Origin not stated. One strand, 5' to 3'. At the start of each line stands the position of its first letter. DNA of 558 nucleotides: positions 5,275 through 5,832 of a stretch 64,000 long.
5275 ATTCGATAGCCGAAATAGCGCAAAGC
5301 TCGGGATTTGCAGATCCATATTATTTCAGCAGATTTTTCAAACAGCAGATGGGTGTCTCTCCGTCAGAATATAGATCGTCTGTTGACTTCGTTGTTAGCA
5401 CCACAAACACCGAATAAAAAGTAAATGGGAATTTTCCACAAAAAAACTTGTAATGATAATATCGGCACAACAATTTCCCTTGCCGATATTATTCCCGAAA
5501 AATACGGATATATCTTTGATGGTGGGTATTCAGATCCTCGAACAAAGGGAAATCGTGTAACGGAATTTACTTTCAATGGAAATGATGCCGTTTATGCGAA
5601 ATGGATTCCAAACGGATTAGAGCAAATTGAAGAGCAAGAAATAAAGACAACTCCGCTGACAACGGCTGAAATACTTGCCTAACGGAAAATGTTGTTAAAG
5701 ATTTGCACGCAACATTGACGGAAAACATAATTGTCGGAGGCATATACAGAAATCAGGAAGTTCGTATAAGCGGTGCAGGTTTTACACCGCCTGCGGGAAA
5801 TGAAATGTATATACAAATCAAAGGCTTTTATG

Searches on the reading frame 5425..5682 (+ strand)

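Call 28: search_protein_families(library=pfam, proteins=[window:5425-5682:+], max_evalue=0.01)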
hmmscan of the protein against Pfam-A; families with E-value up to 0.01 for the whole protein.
window:5425-5682:+ (85 aa): 1 family
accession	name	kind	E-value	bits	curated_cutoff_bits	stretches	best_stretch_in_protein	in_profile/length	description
PF09479.16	Flg_new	-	0.0081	16.7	27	0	14-59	19-65/65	Listeria-Bacteroides repeat domain (List_Bact_rpt)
